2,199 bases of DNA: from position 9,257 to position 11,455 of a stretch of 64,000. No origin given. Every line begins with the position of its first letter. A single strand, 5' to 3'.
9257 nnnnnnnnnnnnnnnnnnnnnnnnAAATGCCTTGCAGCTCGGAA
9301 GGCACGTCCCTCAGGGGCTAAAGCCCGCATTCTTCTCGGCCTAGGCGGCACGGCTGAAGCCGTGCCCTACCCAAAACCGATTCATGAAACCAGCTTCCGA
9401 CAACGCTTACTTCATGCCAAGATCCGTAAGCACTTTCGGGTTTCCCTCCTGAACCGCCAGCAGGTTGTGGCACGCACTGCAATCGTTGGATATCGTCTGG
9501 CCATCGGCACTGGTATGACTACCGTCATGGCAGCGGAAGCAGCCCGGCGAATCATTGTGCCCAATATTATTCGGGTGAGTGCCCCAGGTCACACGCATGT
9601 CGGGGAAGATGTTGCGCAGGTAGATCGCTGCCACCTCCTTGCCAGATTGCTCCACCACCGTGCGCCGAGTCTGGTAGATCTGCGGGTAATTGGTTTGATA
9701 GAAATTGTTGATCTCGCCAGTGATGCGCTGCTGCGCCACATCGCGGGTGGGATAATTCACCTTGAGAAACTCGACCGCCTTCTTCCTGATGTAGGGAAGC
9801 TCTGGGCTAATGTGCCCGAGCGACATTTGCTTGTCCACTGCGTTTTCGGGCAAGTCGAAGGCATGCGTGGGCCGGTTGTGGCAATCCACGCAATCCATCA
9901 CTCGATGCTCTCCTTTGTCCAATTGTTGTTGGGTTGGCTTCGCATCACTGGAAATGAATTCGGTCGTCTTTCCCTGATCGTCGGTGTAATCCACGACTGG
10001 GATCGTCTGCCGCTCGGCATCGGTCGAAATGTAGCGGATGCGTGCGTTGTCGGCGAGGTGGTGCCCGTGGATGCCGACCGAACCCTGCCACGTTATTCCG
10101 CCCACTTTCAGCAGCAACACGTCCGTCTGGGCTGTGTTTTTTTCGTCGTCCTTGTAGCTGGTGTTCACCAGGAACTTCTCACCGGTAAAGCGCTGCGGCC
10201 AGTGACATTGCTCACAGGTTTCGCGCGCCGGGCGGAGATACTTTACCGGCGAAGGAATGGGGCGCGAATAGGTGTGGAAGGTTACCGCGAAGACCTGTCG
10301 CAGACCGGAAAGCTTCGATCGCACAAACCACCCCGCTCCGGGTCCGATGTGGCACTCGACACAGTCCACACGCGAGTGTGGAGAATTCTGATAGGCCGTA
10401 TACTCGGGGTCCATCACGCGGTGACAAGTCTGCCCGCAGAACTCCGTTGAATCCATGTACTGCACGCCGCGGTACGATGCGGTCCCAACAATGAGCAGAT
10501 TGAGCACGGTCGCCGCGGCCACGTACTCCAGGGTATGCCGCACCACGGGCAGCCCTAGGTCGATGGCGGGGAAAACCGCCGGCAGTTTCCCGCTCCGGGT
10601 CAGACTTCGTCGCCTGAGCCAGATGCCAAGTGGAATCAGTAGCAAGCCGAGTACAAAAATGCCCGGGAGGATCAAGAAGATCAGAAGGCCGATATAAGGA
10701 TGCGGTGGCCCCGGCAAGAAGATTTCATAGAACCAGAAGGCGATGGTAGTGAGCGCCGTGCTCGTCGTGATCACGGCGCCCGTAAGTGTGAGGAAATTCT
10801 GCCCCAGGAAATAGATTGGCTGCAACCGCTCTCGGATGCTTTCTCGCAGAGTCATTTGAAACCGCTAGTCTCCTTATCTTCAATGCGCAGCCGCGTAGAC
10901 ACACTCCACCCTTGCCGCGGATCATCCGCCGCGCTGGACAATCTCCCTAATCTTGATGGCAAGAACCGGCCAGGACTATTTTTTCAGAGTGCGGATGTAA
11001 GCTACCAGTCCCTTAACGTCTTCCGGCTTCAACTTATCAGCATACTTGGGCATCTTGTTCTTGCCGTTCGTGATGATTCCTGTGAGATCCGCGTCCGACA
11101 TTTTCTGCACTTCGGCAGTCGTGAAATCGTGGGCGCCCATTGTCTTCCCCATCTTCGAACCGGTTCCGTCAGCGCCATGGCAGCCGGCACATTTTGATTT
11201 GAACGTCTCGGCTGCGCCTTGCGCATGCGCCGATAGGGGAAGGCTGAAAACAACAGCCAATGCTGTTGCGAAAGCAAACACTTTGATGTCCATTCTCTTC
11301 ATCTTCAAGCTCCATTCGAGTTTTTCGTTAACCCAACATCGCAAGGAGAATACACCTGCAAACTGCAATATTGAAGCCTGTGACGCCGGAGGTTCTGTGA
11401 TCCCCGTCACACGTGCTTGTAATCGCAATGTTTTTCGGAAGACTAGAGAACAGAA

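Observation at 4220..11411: Five-gene, ~39-heme membrane cytochrome operon combining ImcH-like and CbcL-like architectures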

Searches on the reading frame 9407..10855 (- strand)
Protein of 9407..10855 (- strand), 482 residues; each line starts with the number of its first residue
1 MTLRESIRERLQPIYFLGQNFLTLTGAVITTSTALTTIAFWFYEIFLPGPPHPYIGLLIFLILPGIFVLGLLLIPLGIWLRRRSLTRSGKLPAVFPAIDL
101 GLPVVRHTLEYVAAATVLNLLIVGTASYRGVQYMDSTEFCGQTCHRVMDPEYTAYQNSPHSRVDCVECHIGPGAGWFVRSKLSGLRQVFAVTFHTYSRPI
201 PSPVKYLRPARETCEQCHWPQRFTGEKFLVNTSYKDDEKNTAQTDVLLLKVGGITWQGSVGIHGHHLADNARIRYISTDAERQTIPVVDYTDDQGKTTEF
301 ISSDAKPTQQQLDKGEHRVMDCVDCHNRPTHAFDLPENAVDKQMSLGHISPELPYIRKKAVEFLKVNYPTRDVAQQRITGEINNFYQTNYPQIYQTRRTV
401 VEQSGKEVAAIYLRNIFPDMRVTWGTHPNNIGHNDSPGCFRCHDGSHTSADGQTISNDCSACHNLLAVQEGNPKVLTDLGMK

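Call 4: search_protein_families(library=pfam, proteins=[window:9407-10855:-], max_evalue=0.01)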
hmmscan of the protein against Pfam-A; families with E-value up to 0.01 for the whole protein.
window:9407-10855:- (482 aa): 4 families
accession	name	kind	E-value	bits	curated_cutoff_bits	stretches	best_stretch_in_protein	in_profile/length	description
PF03264.19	Cytochrom_NNT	-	1.6e-09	38.1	24.1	1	114-197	13-100/174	NapC/NirT cytochrome c family, N-terminal region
PF14522.11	Cytochrome_C7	-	3.5e-08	33.6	24.8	1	435-464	43-67/67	Cytochrome c7 and related cytochrome c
PF14537.11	Cytochrom_c3_2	-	0.00021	22.1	25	0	435-468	4-38/79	Cytochrome c3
PF02085.21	Cytochrom_CIII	-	0.00073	20.3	22.9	0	433-466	28-56/101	Class III cytochrome C family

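Call 5: search_protein_families(library=ncbifam, proteins=[window:9407-10855:-], max_evalue=0.01)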
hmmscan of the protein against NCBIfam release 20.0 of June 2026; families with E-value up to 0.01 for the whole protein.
window:9407-10855:- (482 aa): 5 families
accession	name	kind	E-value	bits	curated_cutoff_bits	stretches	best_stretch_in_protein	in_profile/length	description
TIGR03153.1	cytochr_NrfH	equivalog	5e-15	55.8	134.2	1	117-219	7-110/138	cytochrome c nitrite reductase small subunit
NF011606.0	PRK15032.1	equivalog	3.6e-06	26.3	455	1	112-206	21-115/390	pentaheme c-type cytochrome TorC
TIGR02162.1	torC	equivalog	2.8e-05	23.6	478.2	1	122-197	29-109/387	pentaheme c-type cytochrome TorC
NF047727.1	4hemeCytCCctA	equivalog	0.00036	20.6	180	1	433-471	34-72/109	tetraheme c-type cytochrome CctA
NF041781.1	mnquin_red_QrcA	equivalog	0.0028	17.3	180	0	279-332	78-130/174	menaquinone reductase multiheme cytochrome c subunit QrcA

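Call 19: search_solved_structures(query=window:9407-10855:-, max_evalue=0.01, show_alignments=2)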
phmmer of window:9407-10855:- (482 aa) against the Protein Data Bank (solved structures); distinct sequences matched with E-value up to 0.01: 1.
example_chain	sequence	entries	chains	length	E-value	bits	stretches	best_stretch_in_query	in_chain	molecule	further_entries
2j7a_C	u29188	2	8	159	0.00037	22.6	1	110-219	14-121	CYTOCHROME C QUINOL DEHYDROGENASE NRFH | NAPC/NIRT CYTOCHROME C FAMILY PROTEIN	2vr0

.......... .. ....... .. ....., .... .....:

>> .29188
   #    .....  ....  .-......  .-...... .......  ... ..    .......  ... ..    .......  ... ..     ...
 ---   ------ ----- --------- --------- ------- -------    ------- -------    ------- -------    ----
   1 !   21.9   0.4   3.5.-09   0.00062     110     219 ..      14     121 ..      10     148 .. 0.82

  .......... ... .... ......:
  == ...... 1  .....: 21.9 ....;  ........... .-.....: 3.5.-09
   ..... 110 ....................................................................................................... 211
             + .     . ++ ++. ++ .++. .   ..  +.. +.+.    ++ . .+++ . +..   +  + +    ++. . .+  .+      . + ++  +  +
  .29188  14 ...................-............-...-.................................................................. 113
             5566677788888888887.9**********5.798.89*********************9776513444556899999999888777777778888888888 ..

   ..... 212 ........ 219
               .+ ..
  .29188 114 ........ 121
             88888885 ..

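Call 35: search_protein_representatives(protein=window:9407-10855:-)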
Query: 482 residues. Proteins with E-value up to 0.001 (for the whole library): 3803; up to 1e-10: 2272; up to 1e-30: 887. The best 150 are listed.
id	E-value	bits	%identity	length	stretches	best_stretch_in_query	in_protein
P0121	1.1e-205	700.6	61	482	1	2-482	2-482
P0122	1.9e-161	554.7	52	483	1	5-481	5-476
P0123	4.5e-152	523.7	50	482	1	8-481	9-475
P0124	4.6e-144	497.3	47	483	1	17-481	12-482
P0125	3.5e-140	484.5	48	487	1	14-482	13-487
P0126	2.5e-137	475.1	48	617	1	18-469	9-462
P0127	4.8e-136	470.9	47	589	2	10-468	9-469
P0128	1.4e-133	462.8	44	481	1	11-477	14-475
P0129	2.7e-133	461.8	46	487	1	11-480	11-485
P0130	7.4e-132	457.1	45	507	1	19-472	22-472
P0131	1.6e-130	452.6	46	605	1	6-466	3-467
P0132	6.8e-130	450.6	46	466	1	14-469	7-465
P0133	3.8e-128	444.8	44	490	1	14-473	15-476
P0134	1.3e-127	443.1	46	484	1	51-479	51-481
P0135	1.2e-126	439.9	44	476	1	11-481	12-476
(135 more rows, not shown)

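Call 40: find_related_loci(query=A1, collection=genome_contigs, flank=10000)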
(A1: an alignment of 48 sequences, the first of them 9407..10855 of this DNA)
Query A1 (482 aa) in genome_contigs; peptide patterns used: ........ (x = any residue, [..] = any of these).
600 stretches matched a pattern (row limit reached: there are more); 592 encode a relative of the query (tblastn E <= 1e-3); the best 80 are kept; 80 distinct loci.
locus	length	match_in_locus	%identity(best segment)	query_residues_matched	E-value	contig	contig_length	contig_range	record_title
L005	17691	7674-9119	88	1-482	0e+0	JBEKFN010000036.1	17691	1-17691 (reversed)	MAG: Terriglobales bacterium isolate SPRUCE 230 SPRUCE_230_36, whole genome shotgun sequence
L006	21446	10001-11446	85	1-482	0e+0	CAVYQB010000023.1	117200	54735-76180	MAG: uncultured Acidobacteriota bacterium isolate MFD09222.bin.1.225 genome assembly, contig: contig_182401, whole genom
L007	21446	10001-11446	87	1-482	0e+0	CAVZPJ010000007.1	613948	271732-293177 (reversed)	MAG: uncultured Acidobacteriaceae bacterium isolate MFD02248.bin.2.132 genome assembly, contig: contig_31012, whole geno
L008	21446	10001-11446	86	1-482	0e+0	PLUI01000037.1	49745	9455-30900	MAG: Acidobacteriaceae bacterium isolate palsa_362 73.20120700_P3S.10_contig_853, whole genome shotgun sequence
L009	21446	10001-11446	88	1-482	0e+0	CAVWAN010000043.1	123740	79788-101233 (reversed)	MAG: uncultured Acidobacteriaceae bacterium isolate MFD03726.bin.2.160 genome assembly, contig: contig_27515, whole geno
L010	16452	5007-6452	86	1-482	0e+0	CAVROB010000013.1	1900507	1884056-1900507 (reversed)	MAG: uncultured Acidobacteriota bacterium isolate MFD03399.bin.1.45 genome assembly, contig: contig_3979, whole genome s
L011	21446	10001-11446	88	1-482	0e+0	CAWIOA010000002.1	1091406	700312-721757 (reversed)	MAG: uncultured Acidobacteriaceae bacterium isolate MFD01476.bin.1.224 genome assembly, contig: contig_18517, whole geno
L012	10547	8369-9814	85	1-482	0e+0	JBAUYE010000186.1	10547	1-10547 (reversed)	MAG: Candidatus Sulfotelmatobacter sp. isolate MFD09290_ilm_asm_bin7 k127_105477, whole genome shotgun sequence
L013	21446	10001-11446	85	1-482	0e+0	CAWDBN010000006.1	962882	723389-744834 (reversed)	MAG: uncultured Acidobacteriaceae bacterium isolate MFD01716.bin.1.159 genome assembly, contig: contig_29497, whole geno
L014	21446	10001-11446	83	1-482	0e+0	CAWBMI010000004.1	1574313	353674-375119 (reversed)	MAG: uncultured Acidobacteriaceae bacterium isolate MFD00731.bin.1.220 genome assembly, contig: contig_3247, whole genom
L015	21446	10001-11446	84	1-482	0e+0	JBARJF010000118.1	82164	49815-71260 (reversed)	MAG: Candidatus Sulfotelmatobacter sp. isolate MFD06650_ilm_asm_bin2 k127_31176, whole genome shotgun sequence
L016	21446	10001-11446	84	1-482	0e+0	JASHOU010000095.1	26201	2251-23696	MAG: Terriglobales bacterium isolate JOPF031 JOPF_NEAR_contig_716697, whole genome shotgun sequence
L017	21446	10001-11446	74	1-482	0e+0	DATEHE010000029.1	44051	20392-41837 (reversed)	MAG TPA_asm: Candidatus Acidoferrum sp. isolate SMAG_U8803 k141_1252506, whole genome shotgun sequence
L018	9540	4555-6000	73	1-482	0e+0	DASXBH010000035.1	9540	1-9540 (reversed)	MAG TPA_asm: Candidatus Acidoferrum sp. isolate SMAG_U5028 k141_829420, whole genome shotgun sequence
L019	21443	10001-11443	76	1-482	0e+0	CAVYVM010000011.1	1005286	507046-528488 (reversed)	MAG: uncultured Acidobacteriaceae bacterium isolate MFD03346.bin.1.74 genome assembly, contig: contig_8719, whole genome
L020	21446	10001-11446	71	1-482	0e+0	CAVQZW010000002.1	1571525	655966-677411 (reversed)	MAG: uncultured Acidobacteriota bacterium isolate MFD00008.bin.2.180 genome assembly, contig: contig_20734, whole genome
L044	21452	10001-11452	54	1-482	0e+0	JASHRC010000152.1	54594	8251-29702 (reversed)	MAG: Candidatus Acidiferrales bacterium isolate JOPF091 JOPF_AWAY_contig_805626, whole genome shotgun sequence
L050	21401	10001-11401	52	11-482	4e-173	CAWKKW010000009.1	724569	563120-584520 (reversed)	MAG: uncultured Acidobacteriaceae bacterium isolate MFD04580.bin.1.142 genome assembly, contig: contig_50926, whole geno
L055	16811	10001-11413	51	2-482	2e-165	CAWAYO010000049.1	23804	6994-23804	MAG: uncultured Acidobacteriaceae bacterium isolate MFD04463.bin.2.192 genome assembly, contig: contig_54826, whole geno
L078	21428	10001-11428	60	5-482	0e+0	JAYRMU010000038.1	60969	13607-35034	MAG: Thermoanaerobaculia bacterium isolate XM2_XAASGE4bin.10 k141_562847, whole genome shotgun sequence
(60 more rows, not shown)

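Call 56: search_protein_families(library=pfam, proteins=[L055:6387-7379:+, L050:7066-9468:+, L050:4897-5682:-, L078:1877-4117:+, L020:6177-6638:+, L044:1888-2973:+], max_evalue=0.001)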
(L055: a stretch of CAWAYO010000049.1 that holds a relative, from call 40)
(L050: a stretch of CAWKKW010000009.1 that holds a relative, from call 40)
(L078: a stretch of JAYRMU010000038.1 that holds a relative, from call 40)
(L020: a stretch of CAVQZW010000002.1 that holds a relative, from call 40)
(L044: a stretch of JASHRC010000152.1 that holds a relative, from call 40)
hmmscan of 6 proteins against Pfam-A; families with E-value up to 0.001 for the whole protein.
L055:6387-7379:+ (330 aa): 4 families
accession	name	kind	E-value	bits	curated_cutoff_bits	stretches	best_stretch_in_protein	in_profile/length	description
PF09699.15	Paired_CXXCH_1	-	1.6e-29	101.7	20.6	3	252-291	1-39/41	Doubled CXXCH motif (Paired_CXXCH_1)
PF14522.11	Cytochrome_C7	-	1.2e-14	54.3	24.8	1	66-137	14-66/67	Cytochrome c7 and related cytochrome c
PF14537.11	Cytochrom_c3_2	-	6.3e-10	39.8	25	1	149-241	2-78/79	Cytochrome c3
PF22678.1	Cytochrom_c_NrfB-like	-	5.3e-08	33.7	27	1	98-167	1-72/89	Cytochrome c-type protein NrfB-like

L050:7066-9468:+ (800 aa): 0 families

L050:4897-5682:- (261 aa): 3 families
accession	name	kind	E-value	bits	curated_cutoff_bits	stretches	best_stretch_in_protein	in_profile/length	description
PF13545.12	HTH_Crp_2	-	5.1e-16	58.8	27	1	186-254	1-64/70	Crp-like helix-turn-helix domain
PF00027.35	cNMP_binding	-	1.1e-14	54.6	27.5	1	70-151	6-87/89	Cyclic nucleotide-binding domain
PF00325.26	Crp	-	3.3e-07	30.4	21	1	211-241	1-31/32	Bacterial regulatory proteins, crp family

L078:1877-4117:+ (746 aa): 4 families
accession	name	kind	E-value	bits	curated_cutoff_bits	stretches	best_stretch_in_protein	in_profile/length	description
PF22113.1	Mtrc-MtrF_II-IV_dom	-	6.9e-51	172.7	30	2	570-744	1-175/176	Outer membrane cytochrome MtrC/MtrF-like, domains II/IV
PF14522.11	Cytochrome_C7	-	1.2e-13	51.1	24.8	1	353-409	13-66/67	Cytochrome c7 and related cytochrome c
PF14537.11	Cytochrom_c3_2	-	5.9e-10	39.9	25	0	355-410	8-65/79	Cytochrome c3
PF09699.15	Paired_CXXCH_1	-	1.1e-08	35.1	20.6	0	355-385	8-38/41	Doubled CXXCH motif (Paired_CXXCH_1)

L020:6177-6638:+ (153 aa): 2 families
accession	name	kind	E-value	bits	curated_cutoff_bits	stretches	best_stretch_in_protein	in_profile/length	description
PF00355.32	Rieske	-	9e-14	51.6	20.3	1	53-136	3-87/88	Rieske [2Fe-2S] domain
PF25471.1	TM_PetC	-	0.0003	21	37.1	1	12-45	8-41/48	Iron-sulfur subunit PetC transmembrane anchor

L044:1888-2973:+ (361 aa): 3 families
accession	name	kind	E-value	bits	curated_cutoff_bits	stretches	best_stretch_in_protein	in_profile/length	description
PF00033.24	Cytochrome_B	-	1.7e-51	175.2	27.2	1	33-214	9-189/189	Cytochrome b/b6/petB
PF13631.11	Cytochrom_B_N_2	-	8.8e-43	146.6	27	1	96-268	2-167/169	Cytochrome b(N-terminal)/b6/petB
PF00032.22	Cytochrom_B_C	-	1.6e-10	41.6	20.7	1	276-360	6-82/102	Cytochrome b(C-terminal)/b6/petD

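Call 79: list_cluster_members(proteins=[window:9407-10855:-, window:6349-7194:-, window:4220-6310:-])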
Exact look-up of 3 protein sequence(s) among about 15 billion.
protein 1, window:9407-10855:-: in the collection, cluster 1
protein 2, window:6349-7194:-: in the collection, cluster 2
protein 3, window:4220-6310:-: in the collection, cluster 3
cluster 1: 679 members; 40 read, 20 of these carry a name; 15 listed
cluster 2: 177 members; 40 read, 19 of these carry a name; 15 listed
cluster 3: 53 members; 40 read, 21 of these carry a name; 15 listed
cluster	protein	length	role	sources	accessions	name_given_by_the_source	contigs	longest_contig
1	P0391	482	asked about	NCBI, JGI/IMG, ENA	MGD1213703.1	MAG: NapC/NirT family cytochrome c [Terriglobales bacterium] | nitrate/TMAO reductase-like tetraheme cytochrome c subunit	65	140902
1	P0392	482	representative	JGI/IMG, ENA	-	hypothetical protein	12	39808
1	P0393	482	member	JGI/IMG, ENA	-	hypothetical protein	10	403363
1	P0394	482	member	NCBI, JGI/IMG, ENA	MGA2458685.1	MAG: NapC/NirT family cytochrome c [Terriglobales bacterium] | hypothetical protein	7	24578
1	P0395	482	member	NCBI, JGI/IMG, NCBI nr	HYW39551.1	MAG TPA: NapC/NirT family cytochrome c [Terriglobales bacterium] | hypothetical protein | NapC/NirT family cytochrome c [Terriglobales bacterium]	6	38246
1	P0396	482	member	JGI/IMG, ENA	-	NapC/NirT cytochrome c family protein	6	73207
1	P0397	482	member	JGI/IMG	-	hypothetical protein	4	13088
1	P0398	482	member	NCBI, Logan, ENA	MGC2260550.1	MAG: NapC/NirT family cytochrome c [Candidatus Sulfotelmatobacter sp.]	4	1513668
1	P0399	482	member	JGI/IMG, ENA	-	hypothetical protein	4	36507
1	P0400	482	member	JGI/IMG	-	hypothetical protein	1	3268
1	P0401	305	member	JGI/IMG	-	hypothetical protein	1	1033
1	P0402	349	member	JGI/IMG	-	hypothetical protein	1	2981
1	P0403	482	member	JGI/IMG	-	NapC/NirT cytochrome c family, N-terminal region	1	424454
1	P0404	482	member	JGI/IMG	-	hypothetical protein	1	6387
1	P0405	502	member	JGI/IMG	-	hypothetical protein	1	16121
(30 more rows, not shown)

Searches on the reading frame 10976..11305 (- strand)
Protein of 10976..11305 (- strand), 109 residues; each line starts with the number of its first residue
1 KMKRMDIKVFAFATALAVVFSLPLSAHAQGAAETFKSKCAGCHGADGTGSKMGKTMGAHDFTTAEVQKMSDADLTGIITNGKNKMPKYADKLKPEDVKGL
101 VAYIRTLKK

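Call 4: search_protein_families(library=pfam, proteins=[window:10976-11305:-], max_evalue=0.01)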
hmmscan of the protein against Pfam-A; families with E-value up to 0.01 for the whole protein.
window:10976-11305:- (109 aa): 2 families
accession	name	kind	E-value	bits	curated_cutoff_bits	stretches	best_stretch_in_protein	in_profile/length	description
PF13442.11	Cytochrome_CBB3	-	1.4e-14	54.6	27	1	29-104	4-68/68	Cytochrome C oxidase, cbb3-type, subunit III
PF00034.26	Cytochrom_C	-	5.4e-10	40.9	21.3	1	32-108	5-90/90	Cytochrome c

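Call 5: search_protein_families(library=ncbifam, proteins=[window:10976-11305:-], max_evalue=0.01)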
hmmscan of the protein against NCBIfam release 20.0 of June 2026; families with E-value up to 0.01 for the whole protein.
window:10976-11305:- (109 aa): 12 families
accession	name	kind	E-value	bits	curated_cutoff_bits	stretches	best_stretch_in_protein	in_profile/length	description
NF045930.1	Cytc6PetJCyano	equivalog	2.4e-13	50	135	1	9-104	8-102/110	cytochrome c6 PetJ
TIGR00782.1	ccoP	equivalog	2.3e-09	37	179.95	1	27-107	202-281/285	cytochrome-c oxidase, cbb3-type subunit III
NF011054.0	PRK14486.1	equivalog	6e-09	35.8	447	1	24-108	212-291/294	putative bifunctional cbb3-type cytochrome c oxidase subunit II/cytochrome c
NF050122.1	bc1_QcrC_actin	exception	1.7e-08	34.1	200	1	28-108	137-212/253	cytochrome bc1 complex diheme cytochrome c subunit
NF045774.1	cytochro_C551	exception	1.1e-07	31.8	118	1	26-106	37-108/110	cytochrome c551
NF045773.1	cytochro_C550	exception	1.8e-07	31.1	125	1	29-104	50-116/118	cytochrome c550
TIGR03872.1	cytochrome_MoxG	equivalog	6.2e-06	26.4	147.8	1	29-108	45-122/133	cytochrome c(L), periplasmic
TIGR04494.1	c550_PedF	equivalog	6.2e-05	22.9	122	1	32-107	55-130/133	cytochrome c-550 PedF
TIGR03874.1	4cys_cytochr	equivalog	9.5e-05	22.2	161.75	1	34-94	39-93/143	c-type cytochrome, methanol metabolism-related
NF052248.1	SorU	equivalog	0.0003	21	100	1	37-104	11-72/72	SorU family sulfite dehydrogenase c-type cytochrome subunit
NF052246.1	SorB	equivalog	0.0025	17.9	93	0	30-72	19-59/80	SorB family sulfite dehydrogenase c-type cytochrome subunit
TIGR02603.1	CxxCH_TIGR02603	domain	0.0086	16.1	68.15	0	33-78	8-48/134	putative heme-binding domain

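Call 71: search_solved_structures(query=window:10976-11302:-, max_evalue=0.001)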
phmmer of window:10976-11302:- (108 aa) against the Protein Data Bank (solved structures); distinct sequences matched with E-value up to 0.001: 49.
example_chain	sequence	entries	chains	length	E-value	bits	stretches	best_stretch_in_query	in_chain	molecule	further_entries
7o38_A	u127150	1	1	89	5.9e-14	55.4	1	30-108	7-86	Cytochrome c-552 Ks_3357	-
6r6n_B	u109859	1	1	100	1.2e-10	44.9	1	31-105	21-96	KustA0088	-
5xdh_A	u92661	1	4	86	2.2e-10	44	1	32-88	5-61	Putative cytochrome c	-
5mxz_A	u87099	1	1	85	3.8e-10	43.2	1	32-108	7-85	Cytochrome c-552 Ks_3358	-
5mxy_A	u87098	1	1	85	7.7e-10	42.2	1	34-108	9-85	Cytochrome c-552 Ks_3358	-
6r6m_B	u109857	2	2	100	8.6e-10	42.1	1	31-105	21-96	Kusta0088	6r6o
9g83_v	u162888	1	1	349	3.8e-09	40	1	26-106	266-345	Cbb3-type cytochrome c oxidase subunit CcoP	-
4gyd_A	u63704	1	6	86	8.3e-08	35.7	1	29-103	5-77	Cytochrome c6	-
7rh5_O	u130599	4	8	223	2.3e-07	34.3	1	30-105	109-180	Cytochrome bc1 complex cytochrome c subunit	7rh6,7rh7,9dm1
6hwh_M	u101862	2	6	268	2.4e-07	34.2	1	30-105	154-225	Cytochrome bc1 complex cytochrome c subunit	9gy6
8ovc_O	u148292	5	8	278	2.8e-07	34.1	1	30-105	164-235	Cytochrome bc1 complex cytochrome c subunit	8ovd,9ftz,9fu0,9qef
6adq_C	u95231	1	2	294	3.3e-07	33.8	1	30-105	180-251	Cytochrome bc1 complex cytochrome c subunit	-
4h0j_A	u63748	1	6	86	6.1e-07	33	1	29-103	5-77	Cytochrome c6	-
7vzg_c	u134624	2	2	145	6.2e-07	32.9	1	36-108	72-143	Cytochrome c domain-containing protein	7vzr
8smr_G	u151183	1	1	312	6.7e-07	32.8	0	26-106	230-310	Cbb3-type cytochrome c oxidase subunit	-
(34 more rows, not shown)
